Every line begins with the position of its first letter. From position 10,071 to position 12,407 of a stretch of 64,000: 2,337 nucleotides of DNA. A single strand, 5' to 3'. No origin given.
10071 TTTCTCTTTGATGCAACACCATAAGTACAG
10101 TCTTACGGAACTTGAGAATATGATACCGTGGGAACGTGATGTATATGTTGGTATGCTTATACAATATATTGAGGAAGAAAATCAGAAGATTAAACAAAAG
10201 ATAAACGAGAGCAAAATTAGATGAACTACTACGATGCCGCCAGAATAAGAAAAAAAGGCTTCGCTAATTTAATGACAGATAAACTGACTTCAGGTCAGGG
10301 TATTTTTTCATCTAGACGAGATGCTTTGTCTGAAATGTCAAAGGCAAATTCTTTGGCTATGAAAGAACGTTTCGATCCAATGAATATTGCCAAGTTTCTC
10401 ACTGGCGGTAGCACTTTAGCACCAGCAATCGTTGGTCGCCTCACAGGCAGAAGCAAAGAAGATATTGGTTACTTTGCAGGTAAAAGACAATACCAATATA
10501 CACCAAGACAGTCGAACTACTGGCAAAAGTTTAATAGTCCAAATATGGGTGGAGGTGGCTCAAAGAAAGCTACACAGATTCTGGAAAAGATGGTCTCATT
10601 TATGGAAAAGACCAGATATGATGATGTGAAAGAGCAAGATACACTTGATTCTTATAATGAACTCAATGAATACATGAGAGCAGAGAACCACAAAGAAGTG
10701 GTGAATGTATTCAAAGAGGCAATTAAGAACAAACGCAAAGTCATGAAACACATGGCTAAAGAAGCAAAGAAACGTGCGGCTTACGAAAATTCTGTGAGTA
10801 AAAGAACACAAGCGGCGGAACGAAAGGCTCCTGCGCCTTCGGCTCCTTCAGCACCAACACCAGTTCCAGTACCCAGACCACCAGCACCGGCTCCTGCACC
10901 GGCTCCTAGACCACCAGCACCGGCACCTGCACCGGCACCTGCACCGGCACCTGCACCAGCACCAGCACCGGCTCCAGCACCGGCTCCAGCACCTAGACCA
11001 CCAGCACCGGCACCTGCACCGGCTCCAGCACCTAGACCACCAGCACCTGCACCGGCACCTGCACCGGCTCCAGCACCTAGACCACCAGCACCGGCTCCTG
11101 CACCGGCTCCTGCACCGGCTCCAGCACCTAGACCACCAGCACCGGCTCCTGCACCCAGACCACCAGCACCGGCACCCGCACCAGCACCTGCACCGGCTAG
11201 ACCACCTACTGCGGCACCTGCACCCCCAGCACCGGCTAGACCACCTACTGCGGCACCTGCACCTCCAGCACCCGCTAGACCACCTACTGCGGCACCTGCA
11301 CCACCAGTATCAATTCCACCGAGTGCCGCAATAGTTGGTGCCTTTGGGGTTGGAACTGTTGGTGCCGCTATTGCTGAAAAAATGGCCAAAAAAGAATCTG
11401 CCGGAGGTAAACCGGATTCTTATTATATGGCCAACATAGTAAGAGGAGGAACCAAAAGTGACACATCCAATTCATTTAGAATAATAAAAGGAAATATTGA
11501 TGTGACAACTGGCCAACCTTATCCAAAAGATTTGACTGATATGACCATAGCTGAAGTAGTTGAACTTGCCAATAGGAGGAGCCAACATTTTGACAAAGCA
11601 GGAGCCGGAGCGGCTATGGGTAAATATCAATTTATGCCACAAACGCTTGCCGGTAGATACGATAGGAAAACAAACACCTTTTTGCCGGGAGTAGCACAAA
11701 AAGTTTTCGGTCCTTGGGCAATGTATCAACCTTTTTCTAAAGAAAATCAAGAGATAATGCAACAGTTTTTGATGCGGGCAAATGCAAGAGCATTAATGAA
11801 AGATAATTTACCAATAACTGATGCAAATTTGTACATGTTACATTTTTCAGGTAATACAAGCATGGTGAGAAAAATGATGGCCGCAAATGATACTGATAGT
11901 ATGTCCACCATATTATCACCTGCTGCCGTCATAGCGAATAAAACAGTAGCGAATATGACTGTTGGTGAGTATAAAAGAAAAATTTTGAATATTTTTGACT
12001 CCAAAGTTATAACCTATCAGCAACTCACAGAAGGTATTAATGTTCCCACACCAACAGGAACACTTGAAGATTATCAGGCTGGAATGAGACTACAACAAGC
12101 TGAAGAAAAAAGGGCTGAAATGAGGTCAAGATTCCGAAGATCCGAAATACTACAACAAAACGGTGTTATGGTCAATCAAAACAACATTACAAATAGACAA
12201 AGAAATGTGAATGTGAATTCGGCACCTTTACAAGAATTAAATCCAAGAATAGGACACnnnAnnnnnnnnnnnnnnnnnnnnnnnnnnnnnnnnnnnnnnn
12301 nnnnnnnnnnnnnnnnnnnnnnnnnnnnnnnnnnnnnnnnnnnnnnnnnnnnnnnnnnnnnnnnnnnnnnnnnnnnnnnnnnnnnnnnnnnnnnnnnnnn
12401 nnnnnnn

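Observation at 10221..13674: Two tandem paralogous virion proteins sharing a roughly 90-aa N-terminal module; the first carries a giant Pro-Ala repeat linker and a lytic-transglycosylase-like domain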

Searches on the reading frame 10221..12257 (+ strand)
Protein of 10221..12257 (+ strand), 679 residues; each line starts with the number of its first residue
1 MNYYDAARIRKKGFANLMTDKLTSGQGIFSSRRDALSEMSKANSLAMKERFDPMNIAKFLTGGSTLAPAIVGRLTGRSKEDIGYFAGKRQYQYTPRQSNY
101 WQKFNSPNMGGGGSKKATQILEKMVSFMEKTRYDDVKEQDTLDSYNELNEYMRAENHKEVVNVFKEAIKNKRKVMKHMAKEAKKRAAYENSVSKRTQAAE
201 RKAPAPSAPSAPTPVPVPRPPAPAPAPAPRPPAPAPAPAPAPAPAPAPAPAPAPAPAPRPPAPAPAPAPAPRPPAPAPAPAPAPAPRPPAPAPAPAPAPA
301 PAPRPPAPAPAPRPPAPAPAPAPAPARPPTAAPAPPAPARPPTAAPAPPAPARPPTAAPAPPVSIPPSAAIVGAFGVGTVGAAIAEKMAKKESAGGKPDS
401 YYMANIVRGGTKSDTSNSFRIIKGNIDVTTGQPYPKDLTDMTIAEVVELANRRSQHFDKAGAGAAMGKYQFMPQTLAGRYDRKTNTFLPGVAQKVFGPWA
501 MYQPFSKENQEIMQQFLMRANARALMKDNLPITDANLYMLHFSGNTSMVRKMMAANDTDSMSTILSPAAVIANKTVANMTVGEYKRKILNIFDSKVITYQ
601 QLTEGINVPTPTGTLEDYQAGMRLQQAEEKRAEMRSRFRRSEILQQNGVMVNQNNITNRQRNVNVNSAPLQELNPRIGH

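Call 4: search_protein_families(library=pfam, proteins=[window:10221-12257:+], max_evalue=0.01)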
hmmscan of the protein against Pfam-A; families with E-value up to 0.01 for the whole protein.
window:10221-12257:+ (679 aa): 0 families

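Call 5: search_protein_families(library=phrogs, proteins=[window:10221-12257:+], max_evalue=0.001)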
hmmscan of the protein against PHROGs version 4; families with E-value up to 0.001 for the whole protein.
window:10221-12257:+ (679 aa): 1 family
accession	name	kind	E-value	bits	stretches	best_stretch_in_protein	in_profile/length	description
phrog_4067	-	other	0.00034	20.1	1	513-588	748-828/980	transglycosylase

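Call 7: search_dna_similar(query=window:10221-12257:+, collection=phages, mode=protein, max_rows=40)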
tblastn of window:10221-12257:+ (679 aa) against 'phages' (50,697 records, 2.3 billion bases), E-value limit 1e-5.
No match.

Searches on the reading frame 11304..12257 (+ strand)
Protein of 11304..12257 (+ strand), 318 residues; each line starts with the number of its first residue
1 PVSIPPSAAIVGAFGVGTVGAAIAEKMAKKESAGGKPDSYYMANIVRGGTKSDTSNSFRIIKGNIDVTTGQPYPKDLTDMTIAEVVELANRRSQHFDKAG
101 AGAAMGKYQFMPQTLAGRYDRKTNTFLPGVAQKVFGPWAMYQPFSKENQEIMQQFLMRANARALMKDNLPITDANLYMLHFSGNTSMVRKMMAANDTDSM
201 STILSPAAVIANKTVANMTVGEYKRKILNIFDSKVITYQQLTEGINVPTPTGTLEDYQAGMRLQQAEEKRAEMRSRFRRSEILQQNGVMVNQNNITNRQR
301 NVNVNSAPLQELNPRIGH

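Call 16: search_solved_structures(query=window:11304-12257:+, max_evalue=1, show_alignments=3)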
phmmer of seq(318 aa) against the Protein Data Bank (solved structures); distinct sequences matched with E-value up to 1: 0.

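Call 18: find_homologous_proteins(query=window:11304-12257:+, max_evalue=0.001)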
Query seq(318 aa) (318 aa): 14 proteins with E <= 0.001 among 1334 candidates.
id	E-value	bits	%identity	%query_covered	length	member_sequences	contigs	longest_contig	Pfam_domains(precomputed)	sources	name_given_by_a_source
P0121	4.4e-79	284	50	92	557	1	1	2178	-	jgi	jgi:hypothetical protein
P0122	4.6e-71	258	47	86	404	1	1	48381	-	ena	-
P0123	9.0e-46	175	45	74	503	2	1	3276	-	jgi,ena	jgi:hypothetical protein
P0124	2.8e-36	144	37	78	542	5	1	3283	-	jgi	-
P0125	1.2e-35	142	36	97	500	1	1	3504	-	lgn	-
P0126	3.3e-32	130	37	69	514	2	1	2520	-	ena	-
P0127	1.6e-30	125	39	69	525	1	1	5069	-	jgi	jgi:hypothetical protein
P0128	1.1e-29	122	36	69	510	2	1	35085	-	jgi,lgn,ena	jgi:hypothetical protein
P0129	4.9e-25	107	36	73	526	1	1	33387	-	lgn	-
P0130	2.9e-23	101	38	70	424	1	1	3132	-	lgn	-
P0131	2.6e-17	81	33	76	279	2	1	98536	-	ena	-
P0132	2.9e-17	81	86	16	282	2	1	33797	PF00182.25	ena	-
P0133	1.5e-5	43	82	10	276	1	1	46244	PF00182.25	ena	-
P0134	6.4e-4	37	65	13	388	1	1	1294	PF01832.26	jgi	jgi:flagellum-specific peptidoglycan hydrolase FlgJ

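Call 31: search_protein_families(library=pfam, proteins=[P0132, P0134], max_evalue=0.01)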
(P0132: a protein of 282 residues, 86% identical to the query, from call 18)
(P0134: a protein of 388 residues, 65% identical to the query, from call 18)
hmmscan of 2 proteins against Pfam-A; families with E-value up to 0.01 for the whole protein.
P0132 (282 aa): 1 family
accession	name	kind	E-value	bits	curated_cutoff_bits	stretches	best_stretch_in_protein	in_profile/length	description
PF00182.24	Glyco_hydro_19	-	1.7e-10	41.5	25.5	1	90-140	103-153/232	Chitinase class I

P0134 (388 aa): 1 family
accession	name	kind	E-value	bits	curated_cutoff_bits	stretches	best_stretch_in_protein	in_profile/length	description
PF01832.25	Glucosaminidase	-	3.4e-13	50.8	30.2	1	151-332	3-122/123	Mannosyl-glycoprotein endo-beta-N-acetylglucosaminidase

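Call 33: predict_structure(alignment_id=A1)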
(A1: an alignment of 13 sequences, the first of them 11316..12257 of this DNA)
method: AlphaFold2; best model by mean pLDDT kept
length: 314 residues; sequences in the alignment: 13
mean_pLDDT: 74.6   pTM: 0.69
mean pLDDT of the five models: 74.6, 74.3, 70.8, 67.3, 62.5
residues with pLDDT >= 90: 108; 70-90: 96; 50-70: 49; < 50: 61
segments of 3 or more residues with pLDDT < 50: 1-12, 43-52, 276-314
pLDDT, mean of each block of 10 residues (from residue 1): 33 74 79 83 47 74 86 94 89 74 89 89 90 89 92 93 95 91 93 94 82 93 89 86 63 57 63 51 36 30 31 30
secondary structure, 60 per line:
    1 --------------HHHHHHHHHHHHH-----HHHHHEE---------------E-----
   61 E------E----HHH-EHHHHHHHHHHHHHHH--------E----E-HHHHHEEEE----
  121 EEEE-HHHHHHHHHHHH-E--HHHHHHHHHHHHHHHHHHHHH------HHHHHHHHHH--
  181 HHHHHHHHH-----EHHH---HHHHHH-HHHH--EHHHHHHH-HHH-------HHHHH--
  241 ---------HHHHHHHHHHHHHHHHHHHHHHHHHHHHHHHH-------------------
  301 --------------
elements in order: H15-27 H33-37 H78-92 H108-112 E113-116 E121-124 H126-137 H142-162 H169-178 H181-189 H202-207 H209-212 H216-222 H234-238 H250-281

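Call 35: fold_search(model_id=the predicted structure, library=pdb)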
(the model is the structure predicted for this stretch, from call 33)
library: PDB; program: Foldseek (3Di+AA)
matches with E <= 10: 37; with E <= 0.001: 0
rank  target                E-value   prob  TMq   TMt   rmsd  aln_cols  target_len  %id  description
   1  3bkh                  1.6e-02  0.99  0.28  0.32   8.9       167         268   16  Crystal structure of the bacteriophage phiKZ lytic transglycosylase, gp144 (released 2008-01-08)
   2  4dq7_B                8.5e-01  0.11  0.17  0.28  11.4       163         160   20  Structural Investigation of Bacteriophage Phi6 Lysin (V207F mutant) (released 2013-01-02)
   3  4dqj_B                1.3e+00  0.12  0.17  0.32  11.7       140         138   18  Structural Investigation of Bacteriophage Phi6 Lysin (in complex with chitotetraose) (released 2013-01-02)
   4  4r1v                  1.3e+00  0.03  0.10  0.11  16.7       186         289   11  Identification and optimization of pyridazinones as potent and selective c-Met kinase inhibitors (released 2015-03-18)
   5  8gvj                  1.3e+00  0.03  0.11  0.12  16.5       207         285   11  Crystal structure of cMET kinase domain bound by D6808 (released 2022-11-23)
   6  6nyv                  1.8e+00  0.05  0.09  0.10  15.3       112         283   16  Structure of spastin AAA domain in complex with a quinazoline-based inhibitor (released 2019-03-27)
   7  4dqj_A                2.5e+00  0.08  0.17  0.33  11.7       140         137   18  Structural Investigation of Bacteriophage Phi6 Lysin (in complex with chitotetraose) (released 2013-01-02)
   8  4xjx_B                2.9e+00  0.04  0.10  0.05  16.9       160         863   12  STRUCTURE OF MUTANT (E165H) OF THE HSDR SUBUNIT OF THE ECOR124I RESTRICTION ENZYME IN COMPLEX WITH ATP (released 2016-01-20)
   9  3rhk_A                3.2e+00  0.01  0.10  0.11  17.9       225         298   10  Crystal structure of the catalytic domain of c-Met kinase in complex with ARQ 197 (released 2011-04-27)
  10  1xju_A                3.6e+00  0.06  0.11  0.20   9.7        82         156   15  Crystal structure of secreted inactive form of P1 phage endolysin Lyz (released 2005-01-11)
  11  2fe3_A                3.8e+00  0.06  0.09  0.17   8.6        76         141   12  The crystal structure of bacillus subtilis PerR-Zn reveals a novel Zn(Cys)4 Structural redox switch (released 2006-12-19)
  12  1xju_B                3.8e+00  0.06  0.12  0.20   9.7        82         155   15  Crystal structure of secreted inactive form of P1 phage endolysin Lyz (released 2005-01-11)
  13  8k78                  3.8e+00  0.02  0.12  0.12  16.5       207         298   10  Crystal structure of cMET kinase domain bound by TPX-0022 (released 2024-07-31)
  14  2w00_A                4.3e+00  0.02  0.12  0.05  17.1       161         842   12  Crystal structure of the HsdR subunit of the EcoR124I restriction enzyme in complex with ATP (released 2008-12-16)
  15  2w00_B                4.8e+00  0.01  0.12  0.06  18.6       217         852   13  Crystal structure of the HsdR subunit of the EcoR124I restriction enzyme in complex with ATP (released 2008-12-16)
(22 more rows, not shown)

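Call 95: search_solved_structures(query=A1, max_evalue=10, show_alignments=2)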
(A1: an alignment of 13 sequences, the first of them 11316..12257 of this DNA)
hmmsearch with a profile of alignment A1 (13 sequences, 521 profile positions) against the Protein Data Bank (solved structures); distinct sequences matched with E-value up to 10: 7.
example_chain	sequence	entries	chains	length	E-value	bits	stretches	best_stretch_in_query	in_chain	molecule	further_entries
11mn_A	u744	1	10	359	4.8e-07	32.7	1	293-368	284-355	66 kDa protein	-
4v8m_BT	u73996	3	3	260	0.054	16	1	102-243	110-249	60S RIBOSOMAL PROTEIN L19, PUTATIVE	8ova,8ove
9xps_S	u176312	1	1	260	0.7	12.3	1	323-410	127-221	Endolysin gp144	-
3bkh_A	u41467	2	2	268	0.75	12.2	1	323-410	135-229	lytic transglycosylase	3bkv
8a3w_Q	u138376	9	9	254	3.2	10.2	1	107-220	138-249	Putative 60S ribosomal protein L19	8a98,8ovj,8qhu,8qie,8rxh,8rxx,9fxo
9v33_L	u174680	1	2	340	5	9.5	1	179-254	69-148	Polycomb group protein Asx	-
7nna_A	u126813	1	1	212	6.4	9.2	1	9-195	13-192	Klebicin C activity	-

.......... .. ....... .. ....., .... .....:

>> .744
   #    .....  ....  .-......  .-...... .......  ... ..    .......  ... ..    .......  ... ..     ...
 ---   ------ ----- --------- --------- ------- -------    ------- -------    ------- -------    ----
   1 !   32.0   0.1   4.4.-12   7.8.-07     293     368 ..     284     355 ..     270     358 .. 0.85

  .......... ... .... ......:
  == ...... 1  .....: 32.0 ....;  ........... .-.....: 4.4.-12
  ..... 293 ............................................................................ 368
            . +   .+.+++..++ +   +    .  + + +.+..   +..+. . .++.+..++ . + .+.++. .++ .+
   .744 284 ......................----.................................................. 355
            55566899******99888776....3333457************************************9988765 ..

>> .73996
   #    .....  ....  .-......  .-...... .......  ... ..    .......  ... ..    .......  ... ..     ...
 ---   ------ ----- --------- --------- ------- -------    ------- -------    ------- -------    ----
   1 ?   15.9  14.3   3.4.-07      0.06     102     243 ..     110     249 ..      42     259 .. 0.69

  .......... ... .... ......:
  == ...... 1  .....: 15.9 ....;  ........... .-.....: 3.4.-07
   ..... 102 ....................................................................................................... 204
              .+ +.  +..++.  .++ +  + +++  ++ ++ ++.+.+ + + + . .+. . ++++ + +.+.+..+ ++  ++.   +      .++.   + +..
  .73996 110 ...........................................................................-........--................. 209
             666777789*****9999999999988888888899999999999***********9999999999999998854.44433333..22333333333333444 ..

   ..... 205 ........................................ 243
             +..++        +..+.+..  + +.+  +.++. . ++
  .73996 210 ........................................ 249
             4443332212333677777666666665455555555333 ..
